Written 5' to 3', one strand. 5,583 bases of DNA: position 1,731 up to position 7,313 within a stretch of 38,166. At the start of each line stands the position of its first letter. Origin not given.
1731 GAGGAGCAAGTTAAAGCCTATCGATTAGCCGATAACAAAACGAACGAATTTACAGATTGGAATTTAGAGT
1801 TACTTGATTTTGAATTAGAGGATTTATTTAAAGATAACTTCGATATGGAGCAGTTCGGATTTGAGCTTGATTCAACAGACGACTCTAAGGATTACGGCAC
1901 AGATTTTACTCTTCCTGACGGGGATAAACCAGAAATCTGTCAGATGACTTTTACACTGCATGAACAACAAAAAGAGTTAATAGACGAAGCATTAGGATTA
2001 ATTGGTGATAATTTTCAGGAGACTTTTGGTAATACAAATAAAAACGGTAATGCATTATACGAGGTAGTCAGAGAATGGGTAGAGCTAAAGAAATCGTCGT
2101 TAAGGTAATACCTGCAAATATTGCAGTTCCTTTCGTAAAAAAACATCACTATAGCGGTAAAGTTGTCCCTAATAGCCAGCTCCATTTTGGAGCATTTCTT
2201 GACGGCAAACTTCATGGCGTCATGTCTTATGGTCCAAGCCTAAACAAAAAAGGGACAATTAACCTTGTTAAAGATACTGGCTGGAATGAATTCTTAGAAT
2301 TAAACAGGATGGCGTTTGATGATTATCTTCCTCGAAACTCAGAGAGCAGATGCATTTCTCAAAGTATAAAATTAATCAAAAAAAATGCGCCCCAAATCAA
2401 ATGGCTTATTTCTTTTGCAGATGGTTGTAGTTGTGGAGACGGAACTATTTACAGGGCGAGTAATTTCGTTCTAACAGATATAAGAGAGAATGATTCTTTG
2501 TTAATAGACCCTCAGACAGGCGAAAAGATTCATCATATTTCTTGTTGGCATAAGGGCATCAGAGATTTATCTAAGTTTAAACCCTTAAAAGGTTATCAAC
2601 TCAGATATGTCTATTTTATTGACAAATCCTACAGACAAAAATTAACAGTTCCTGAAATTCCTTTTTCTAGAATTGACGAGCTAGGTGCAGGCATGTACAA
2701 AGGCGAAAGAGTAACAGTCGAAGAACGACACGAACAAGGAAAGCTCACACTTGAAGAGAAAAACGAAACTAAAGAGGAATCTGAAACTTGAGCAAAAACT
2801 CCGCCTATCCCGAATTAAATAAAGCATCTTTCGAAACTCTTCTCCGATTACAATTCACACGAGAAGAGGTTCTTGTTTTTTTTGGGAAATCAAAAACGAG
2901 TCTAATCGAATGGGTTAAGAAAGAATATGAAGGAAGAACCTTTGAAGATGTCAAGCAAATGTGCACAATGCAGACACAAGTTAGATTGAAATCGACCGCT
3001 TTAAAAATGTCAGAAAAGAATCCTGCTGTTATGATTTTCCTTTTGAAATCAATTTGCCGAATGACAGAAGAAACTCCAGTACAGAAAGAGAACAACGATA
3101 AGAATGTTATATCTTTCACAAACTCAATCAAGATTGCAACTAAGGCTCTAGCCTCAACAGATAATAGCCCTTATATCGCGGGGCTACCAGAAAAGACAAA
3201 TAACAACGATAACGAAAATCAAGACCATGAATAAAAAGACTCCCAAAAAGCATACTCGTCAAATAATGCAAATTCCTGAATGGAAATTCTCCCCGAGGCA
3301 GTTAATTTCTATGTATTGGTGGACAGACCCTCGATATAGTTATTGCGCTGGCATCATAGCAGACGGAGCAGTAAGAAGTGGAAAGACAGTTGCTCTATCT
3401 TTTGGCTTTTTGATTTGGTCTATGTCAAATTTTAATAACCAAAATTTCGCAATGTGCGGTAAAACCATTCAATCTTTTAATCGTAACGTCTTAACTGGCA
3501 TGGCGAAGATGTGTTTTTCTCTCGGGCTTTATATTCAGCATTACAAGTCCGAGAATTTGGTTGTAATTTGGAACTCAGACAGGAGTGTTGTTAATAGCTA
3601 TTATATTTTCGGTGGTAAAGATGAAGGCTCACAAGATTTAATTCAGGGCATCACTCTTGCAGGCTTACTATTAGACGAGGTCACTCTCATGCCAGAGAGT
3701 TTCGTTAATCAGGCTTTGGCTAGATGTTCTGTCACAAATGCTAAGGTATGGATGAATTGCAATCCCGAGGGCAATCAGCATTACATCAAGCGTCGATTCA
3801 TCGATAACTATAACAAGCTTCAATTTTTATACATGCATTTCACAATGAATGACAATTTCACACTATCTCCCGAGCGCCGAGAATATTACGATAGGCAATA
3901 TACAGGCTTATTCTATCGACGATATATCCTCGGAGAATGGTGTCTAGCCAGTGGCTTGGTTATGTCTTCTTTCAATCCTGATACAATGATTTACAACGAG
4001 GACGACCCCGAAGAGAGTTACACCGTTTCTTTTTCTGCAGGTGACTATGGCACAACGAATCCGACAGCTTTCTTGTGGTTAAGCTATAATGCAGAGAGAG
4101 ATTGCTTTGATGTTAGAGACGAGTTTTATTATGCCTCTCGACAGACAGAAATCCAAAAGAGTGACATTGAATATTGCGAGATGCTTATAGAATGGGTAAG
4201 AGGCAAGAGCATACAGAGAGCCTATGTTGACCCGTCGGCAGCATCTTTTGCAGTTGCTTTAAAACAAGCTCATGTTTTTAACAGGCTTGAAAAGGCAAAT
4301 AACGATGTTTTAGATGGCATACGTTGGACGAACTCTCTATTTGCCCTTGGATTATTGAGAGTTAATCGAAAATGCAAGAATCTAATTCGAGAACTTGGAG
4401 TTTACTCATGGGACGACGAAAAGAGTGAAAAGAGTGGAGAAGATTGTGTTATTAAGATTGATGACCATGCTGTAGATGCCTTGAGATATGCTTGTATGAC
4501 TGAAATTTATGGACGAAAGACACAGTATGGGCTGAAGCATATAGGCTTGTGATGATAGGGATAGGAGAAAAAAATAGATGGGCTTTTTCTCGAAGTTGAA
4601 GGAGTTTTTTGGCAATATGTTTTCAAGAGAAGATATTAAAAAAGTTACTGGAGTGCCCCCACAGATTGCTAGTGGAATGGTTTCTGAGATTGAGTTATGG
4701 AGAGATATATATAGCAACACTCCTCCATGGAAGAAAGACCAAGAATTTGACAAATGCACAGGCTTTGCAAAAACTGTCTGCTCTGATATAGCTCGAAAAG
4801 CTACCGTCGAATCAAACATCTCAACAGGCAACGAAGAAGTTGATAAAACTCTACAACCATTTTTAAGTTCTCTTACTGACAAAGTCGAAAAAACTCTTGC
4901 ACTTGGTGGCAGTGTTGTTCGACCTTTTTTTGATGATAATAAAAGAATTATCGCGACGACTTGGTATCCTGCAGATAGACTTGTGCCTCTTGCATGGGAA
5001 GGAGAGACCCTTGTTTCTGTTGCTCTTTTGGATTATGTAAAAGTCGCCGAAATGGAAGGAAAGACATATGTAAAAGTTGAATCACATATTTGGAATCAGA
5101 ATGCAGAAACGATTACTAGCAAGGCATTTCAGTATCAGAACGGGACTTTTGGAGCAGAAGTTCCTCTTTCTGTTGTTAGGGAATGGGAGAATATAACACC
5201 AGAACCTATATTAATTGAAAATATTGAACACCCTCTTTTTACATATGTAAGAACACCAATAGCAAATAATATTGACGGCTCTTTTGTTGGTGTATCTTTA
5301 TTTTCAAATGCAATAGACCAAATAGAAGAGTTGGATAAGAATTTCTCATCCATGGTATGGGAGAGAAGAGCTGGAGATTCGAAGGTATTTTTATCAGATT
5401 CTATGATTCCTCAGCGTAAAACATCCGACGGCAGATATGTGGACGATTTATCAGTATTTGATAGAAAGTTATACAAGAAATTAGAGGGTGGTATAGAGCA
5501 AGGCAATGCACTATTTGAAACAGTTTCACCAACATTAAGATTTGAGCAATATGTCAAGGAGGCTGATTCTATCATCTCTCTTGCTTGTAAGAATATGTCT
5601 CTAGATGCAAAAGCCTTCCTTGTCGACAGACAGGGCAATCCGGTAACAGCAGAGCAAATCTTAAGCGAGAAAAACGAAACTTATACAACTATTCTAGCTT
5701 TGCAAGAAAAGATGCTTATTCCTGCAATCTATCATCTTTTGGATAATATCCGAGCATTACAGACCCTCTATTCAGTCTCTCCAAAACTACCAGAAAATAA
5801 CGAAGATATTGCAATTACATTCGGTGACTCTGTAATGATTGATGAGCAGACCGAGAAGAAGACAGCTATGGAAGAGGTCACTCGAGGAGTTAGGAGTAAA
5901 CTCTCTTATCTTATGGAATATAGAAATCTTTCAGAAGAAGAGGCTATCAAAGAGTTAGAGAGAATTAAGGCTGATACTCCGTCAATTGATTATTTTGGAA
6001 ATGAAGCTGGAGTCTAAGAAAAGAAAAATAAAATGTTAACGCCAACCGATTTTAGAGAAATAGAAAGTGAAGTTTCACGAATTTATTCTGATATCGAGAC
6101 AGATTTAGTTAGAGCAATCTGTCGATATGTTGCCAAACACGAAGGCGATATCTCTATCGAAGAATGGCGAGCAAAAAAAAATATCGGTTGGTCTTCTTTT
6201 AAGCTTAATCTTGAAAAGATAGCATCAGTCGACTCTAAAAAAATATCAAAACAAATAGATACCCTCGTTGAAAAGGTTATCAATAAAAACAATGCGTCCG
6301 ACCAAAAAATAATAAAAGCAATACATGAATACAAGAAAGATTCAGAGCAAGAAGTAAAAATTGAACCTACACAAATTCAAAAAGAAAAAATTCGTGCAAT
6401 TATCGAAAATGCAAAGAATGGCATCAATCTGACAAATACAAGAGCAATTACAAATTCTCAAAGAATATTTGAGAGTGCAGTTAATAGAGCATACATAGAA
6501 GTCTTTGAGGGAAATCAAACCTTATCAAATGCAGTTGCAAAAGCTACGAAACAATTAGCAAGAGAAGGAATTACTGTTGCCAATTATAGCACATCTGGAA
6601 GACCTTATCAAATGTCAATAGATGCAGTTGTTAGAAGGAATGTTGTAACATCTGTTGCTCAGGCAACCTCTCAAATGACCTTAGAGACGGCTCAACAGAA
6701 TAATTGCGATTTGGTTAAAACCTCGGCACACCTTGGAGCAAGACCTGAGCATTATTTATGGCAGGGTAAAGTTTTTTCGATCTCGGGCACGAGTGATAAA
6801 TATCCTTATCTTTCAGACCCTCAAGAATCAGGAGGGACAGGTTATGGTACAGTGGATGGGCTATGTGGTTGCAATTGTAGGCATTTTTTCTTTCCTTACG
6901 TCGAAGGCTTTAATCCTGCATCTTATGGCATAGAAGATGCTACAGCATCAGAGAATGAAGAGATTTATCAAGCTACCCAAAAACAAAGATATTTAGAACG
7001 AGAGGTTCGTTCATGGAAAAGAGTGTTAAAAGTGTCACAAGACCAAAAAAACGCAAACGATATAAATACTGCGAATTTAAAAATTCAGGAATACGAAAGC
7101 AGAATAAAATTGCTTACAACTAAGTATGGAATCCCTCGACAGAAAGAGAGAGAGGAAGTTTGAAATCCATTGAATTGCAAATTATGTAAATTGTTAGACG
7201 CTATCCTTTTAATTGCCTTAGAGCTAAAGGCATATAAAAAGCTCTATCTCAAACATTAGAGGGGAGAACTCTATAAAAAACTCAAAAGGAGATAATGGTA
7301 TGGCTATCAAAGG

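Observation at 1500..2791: ParB-like nuclease-domain protein overlapping a Mom-like acyltransferase: candidate DNA hypermodification / anti-restriction pair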

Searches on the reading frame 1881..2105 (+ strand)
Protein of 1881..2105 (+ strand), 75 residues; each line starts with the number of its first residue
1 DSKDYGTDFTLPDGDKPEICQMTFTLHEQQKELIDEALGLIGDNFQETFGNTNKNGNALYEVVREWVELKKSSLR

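Call 49: search_protein_families(library=pfam, proteins=[window:1890-2105:+], max_evalue=10)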
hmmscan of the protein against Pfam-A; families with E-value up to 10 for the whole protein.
seq(72 aa): 0 families

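Call 92: search_protein_representatives(protein=window:1881-2105:+)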
Query: 75 residues. Proteins with E-value up to 0.001 (for the whole library): 360; up to 1e-10: 67; up to 1e-30: 0. The best 150 are listed.
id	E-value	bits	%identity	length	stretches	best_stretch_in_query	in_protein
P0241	3.4e-27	109.7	72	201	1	4-71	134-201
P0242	3.5e-26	106.5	65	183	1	1-72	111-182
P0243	3.8e-25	103.3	69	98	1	3-70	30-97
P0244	3.7e-24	100.1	70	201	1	2-71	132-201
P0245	2.5e-23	97.5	64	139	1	3-71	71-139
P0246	3.1e-23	97.2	70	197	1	3-69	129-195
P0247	4.9e-23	96.5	65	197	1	1-72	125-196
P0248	6.1e-23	96.3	66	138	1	4-71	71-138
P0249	1.1e-22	95.5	65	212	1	3-71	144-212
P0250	1.1e-21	92.2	70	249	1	1-67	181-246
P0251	5.1e-20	87.0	65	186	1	1-71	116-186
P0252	5.7e-20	86.8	62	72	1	4-71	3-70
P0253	1.2e-19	85.8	61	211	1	1-67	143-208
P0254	1.8e-19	85.3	54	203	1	4-70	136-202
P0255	3.6e-18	81.1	55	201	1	3-71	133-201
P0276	5.3e-13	64.7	56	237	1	1-71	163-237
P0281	1.4e-12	63.4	42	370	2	19-71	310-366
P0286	4.7e-12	61.7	54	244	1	3-71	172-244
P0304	7.5e-11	57.9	47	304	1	1-72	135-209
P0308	1.1e-10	57.4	51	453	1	3-71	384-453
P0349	2.2e-09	53.2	55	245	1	4-63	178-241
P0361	6.6e-09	51.7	42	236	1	5-69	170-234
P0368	1.3e-08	50.8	45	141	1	3-69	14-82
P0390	3.7e-08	49.4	43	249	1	3-70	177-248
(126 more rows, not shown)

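Call 93: search_protein_families(library=pfam, proteins=[P0281, P0304, P0308, P0368, P0250, P0276, P0286, P0349, P0361, P0390], max_evalue=0.001)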
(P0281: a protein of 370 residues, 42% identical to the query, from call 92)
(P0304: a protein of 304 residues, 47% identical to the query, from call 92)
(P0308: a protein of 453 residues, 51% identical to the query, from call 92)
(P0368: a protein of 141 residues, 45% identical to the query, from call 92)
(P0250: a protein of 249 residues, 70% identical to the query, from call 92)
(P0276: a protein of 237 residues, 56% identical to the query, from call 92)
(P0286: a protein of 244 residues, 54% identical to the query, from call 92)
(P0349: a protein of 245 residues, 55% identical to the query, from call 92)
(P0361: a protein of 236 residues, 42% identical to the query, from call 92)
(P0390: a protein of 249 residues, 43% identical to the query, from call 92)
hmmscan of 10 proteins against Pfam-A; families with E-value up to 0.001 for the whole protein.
P0281 (370 aa): 2 families
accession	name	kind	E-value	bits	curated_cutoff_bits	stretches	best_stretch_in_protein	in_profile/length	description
PF02195.25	ParB_N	-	3.5e-08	33.8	26.3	0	4-83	4-85/95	ParB N-terminal domain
PF02254.24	TrkA_N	-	0.0007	20.3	23.8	0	53-90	45-81/116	TrkA-N domain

P0304 (304 aa): 0 families

P0308 (453 aa): 2 families
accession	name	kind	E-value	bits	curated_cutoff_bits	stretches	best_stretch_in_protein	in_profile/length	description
PF01555.25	N6_N4_Mtase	-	2.2e-26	93.6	26.7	1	46-232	34-220/221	DNA methylase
PF02195.25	ParB_N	-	1.9e-08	34.7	26.3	1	267-341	16-93/95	ParB N-terminal domain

P0368 (141 aa): 0 families

P0250 (249 aa): 1 family
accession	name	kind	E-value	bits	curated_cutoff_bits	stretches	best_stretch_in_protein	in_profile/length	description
PF02195.25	ParB_N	-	4.1e-11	43.2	26.3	1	63-145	7-93/95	ParB N-terminal domain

P0276 (237 aa): 0 families

P0286 (244 aa): 0 families

P0349 (245 aa): 0 families

P0361 (236 aa): 0 families

P0390 (249 aa): 0 families

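Call 95: search_dna_similar(query=window:1881-2105:+, collection=phages, mode=protein, max_evalue=0.001, max_rows=40)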
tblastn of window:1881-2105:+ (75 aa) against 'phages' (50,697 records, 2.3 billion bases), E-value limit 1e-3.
Records with a match: 1; places in all: 1; records where one place covers at least 80% of the query: 0.
Best place of each record, by identity: <60% 1.
By first word of the organism name: Psychrobacter 1.
By host as written in the record: Psychrobacter sp. 1.
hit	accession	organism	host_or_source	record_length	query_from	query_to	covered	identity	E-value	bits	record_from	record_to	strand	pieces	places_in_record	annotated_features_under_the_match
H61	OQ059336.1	Psychrobacter phage vB_PmaS_Y8A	Psychrobacter sp.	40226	11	68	77%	40.7%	6e-6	47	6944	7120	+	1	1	ParB/sulfiredoxin domain protein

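Call 99: search_solved_structures(query=A5, max_evalue=10, show_alignments=3)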
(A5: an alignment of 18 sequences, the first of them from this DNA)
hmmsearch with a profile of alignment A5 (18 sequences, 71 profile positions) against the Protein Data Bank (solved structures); distinct sequences matched with E-value up to 10: 1.
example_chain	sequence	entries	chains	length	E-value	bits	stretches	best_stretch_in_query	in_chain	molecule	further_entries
1rm8_A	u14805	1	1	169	0.9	12.9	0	47-62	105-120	Matrix metalloproteinase-16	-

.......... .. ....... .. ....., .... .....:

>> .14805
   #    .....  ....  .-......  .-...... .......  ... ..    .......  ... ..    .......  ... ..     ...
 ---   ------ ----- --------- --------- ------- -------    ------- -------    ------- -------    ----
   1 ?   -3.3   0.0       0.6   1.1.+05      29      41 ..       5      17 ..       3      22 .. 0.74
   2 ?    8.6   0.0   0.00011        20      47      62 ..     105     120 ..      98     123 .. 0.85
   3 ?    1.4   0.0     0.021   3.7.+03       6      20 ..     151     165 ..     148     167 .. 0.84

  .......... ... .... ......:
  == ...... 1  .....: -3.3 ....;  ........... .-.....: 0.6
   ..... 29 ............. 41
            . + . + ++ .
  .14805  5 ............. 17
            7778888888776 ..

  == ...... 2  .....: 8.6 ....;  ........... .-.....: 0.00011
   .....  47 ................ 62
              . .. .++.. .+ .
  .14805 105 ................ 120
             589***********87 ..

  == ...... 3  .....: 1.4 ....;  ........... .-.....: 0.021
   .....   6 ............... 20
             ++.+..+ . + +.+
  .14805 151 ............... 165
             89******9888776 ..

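Call 100: search_protein_families(library=phrogs, proteins=[window:1890-2105:+], max_evalue=1)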
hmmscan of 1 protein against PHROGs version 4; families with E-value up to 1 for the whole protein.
seq(72 aa): 1 family
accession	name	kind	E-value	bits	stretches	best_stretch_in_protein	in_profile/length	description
phrog_17202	-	unknown function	0.2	12.3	1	12-48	204-240/305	-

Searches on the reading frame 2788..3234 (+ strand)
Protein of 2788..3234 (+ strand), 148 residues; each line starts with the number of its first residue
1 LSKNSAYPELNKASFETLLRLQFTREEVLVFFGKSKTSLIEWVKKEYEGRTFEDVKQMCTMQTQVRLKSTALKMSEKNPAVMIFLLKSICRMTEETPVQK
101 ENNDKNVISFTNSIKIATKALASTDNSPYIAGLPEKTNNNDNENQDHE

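Call 3: search_protein_families(library=pfam, proteins=[window:2788-3234:+], max_evalue=0.01)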
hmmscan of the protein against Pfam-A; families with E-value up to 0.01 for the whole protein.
window:2788-3234:+ (148 aa): 0 families

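Call 4: search_protein_families(library=phrogs, proteins=[window:2788-3234:+], max_evalue=0.001)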
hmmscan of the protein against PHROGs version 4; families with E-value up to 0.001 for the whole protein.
window:2788-3234:+ (148 aa): 1 family
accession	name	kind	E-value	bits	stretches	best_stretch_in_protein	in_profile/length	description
phrog_606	-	head and packaging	0.00081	20.5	0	22-117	69-156/167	terminase small subunit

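Call 5: search_protein_families(library=ncbifam, proteins=[window:2788-3234:+], max_evalue=0.01)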
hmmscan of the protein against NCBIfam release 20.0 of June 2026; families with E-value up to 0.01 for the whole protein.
window:2788-3234:+ (148 aa): 0 families

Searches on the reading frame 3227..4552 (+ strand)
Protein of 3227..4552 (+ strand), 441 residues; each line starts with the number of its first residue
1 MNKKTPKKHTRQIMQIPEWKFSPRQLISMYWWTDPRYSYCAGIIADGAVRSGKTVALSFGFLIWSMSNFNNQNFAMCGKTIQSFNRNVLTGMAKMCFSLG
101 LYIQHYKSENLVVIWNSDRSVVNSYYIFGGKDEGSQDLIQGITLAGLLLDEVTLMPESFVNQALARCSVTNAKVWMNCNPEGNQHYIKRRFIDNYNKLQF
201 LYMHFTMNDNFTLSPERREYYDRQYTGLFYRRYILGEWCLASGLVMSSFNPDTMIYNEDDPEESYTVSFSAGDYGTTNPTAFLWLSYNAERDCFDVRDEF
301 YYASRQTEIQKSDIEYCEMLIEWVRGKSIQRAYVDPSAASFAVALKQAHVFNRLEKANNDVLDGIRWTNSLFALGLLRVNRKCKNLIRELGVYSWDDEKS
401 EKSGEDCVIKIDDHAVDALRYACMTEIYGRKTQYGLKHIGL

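Call 3: search_protein_families(library=pfam, proteins=[window:3227-4552:+], max_evalue=0.01)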
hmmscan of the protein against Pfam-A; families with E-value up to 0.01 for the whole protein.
window:3227-4552:+ (441 aa): 4 families
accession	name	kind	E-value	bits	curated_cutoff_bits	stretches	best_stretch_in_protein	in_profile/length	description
PF03237.21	Terminase_6N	-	9.9e-09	35.6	22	1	47-243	4-205/215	Terminase large subunit, T4likevirus-type, N-terminal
PF17289.8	Terminase_6C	-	1.5e-06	28.7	22.6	1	276-424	9-153/155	Terminase RNaseH-like domain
PF17288.8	Terminase_3C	-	2.4e-05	25.2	26.7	1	380-422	110-152/155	Terminase RNAseH like domain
PF04466.19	Terminase_3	-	0.00093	19.2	23.2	1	51-221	13-183/201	Phage terminase large subunit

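Call 4: search_protein_families(library=phrogs, proteins=[window:3227-4552:+], max_evalue=0.001)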
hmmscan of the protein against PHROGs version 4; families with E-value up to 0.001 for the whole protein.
window:3227-4552:+ (441 aa): 7 families
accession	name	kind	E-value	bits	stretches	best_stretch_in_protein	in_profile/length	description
phrog_2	-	head and packaging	6.1e-41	142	1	19-430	264-596/807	terminase large subunit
phrog_10250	-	head and packaging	1.1e-28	101.6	1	223-432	3-221/228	terminase large subunit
phrog_5653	-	head and packaging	2.6e-19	70.7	1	236-433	1-187/199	terminase large subunit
phrog_6672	-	head and packaging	2.5e-15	57.3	1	324-433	29-136/145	terminase large subunit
phrog_979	-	head and packaging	6.5e-07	29.4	1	45-211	171-342/642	terminase large subunit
phrog_3717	-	head and packaging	6.3e-06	26.8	1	51-278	34-262/277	terminase large subunit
phrog_29775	-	unknown function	2.2e-05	25.3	1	50-219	4-171/212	-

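Call 5: search_protein_families(library=ncbifam, proteins=[window:3227-4552:+], max_evalue=0.01)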
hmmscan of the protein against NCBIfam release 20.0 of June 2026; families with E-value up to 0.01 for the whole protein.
window:3227-4552:+ (441 aa): 1 family
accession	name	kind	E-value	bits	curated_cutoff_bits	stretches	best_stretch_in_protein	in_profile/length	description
TIGR01547.1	phage_term_2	equivalog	7.3e-56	190.3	105.05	1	43-427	4-393/396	PBSX family phage terminase large subunit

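Call 53: search_protein_families(library=pfam, alignment_id=A2, max_evalue=0.001)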
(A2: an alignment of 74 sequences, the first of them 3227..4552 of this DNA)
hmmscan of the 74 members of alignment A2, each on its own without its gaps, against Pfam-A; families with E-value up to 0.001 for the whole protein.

A. member 1, window:3227-4552:+ (441 aa): 4 families
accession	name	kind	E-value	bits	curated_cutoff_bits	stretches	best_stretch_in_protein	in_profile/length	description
PF03237.21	Terminase_6N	-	9.9e-09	35.6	22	1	47-243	4-205/215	Terminase large subunit, T4likevirus-type, N-terminal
PF17289.8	Terminase_6C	-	1.5e-06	28.7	22.6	1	276-424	9-153/155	Terminase RNaseH-like domain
PF17288.8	Terminase_3C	-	2.4e-05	25.2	26.7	1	380-422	110-152/155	Terminase RNAseH like domain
PF04466.19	Terminase_3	-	0.00093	19.2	23.2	0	51-221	13-183/201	Phage terminase large subunit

B. families by the number of members that match (of 74 scanned): 19 families
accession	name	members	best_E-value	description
PF03237.21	Terminase_6N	44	6.7e-23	Terminase large subunit, T4likevirus-type, N-terminal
PF04466.19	Terminase_3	43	4.1e-51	Phage terminase large subunit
PF17288.8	Terminase_3C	31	2.3e-21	Terminase RNAseH like domain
PF17289.8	Terminase_6C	8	1.1e-14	Terminase RNaseH-like domain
PF03354.21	TerL_ATPase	7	5.5e-24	Terminase large subunit, ATPase domain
PF01555.25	N6_N4_Mtase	6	2.3e-48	DNA methylase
PF22530.2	Terminase-T7_RNaseH-like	6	1.1e-08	Terminase Bacteriophage T7, Ribonuclease H-like domain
PF02195.25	ParB_N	6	6.5e-05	ParB N-terminal domain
PF20441.4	TerL_nuclease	4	1.5e-46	Terminase large subunit, endonuclease domain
PF00270.35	DEAD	2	1.6e-06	DEAD/DEAH box helicase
PF01507.26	PAPS_reduct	1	2.3e-26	Phosphoadenosine phosphosulfate reductase domain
PF07453.19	NUMOD1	1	6.8e-07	NUMOD1 domain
PF24243.1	Phage_tail_C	1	1.3e-06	Phage tail tip domain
PF02475.24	TRM5-TYW2_MTfase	1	0.0001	TRM5/TYW2 methyltransferase domain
PF00005.33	ABC_tran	1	0.00059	ABC transporter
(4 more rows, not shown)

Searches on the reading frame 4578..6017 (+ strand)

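Call 3: search_protein_families(library=pfam, proteins=[window:4578-6017:+], max_evalue=0.01)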
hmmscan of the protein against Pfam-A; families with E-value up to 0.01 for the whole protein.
window:4578-6017:+ (479 aa): 1 family
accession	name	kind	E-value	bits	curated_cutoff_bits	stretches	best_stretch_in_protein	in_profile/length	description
PF05133.19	SPP1_portal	-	2.7e-13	50.1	25.5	1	103-466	94-409/416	Phage portal protein, SPP1 Gp6-like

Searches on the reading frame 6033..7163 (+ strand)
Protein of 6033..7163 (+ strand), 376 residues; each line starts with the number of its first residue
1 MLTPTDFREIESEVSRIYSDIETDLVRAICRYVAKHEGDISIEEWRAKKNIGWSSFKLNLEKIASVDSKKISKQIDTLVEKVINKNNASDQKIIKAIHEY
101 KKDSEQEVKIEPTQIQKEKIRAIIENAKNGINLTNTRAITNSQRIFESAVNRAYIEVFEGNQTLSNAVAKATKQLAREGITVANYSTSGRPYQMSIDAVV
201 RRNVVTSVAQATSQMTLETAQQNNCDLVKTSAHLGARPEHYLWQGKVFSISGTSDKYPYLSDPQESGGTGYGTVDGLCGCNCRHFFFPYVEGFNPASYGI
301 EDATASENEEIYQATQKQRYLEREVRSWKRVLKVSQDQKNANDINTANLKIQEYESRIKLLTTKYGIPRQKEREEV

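Call 88: search_protein_families(library=phrogs, proteins=[window:6033-7163:+], max_evalue=0.00001)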
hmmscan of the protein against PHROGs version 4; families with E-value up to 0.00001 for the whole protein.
window:6033-7163:+ (376 aa): 2 families
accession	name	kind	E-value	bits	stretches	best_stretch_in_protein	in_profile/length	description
phrog_581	-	head and packaging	3.4e-80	271.7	1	1-376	19-381/564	minor head protein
phrog_12049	-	head and packaging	8.4e-12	45.5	1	146-374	139-366/745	head morphogenesis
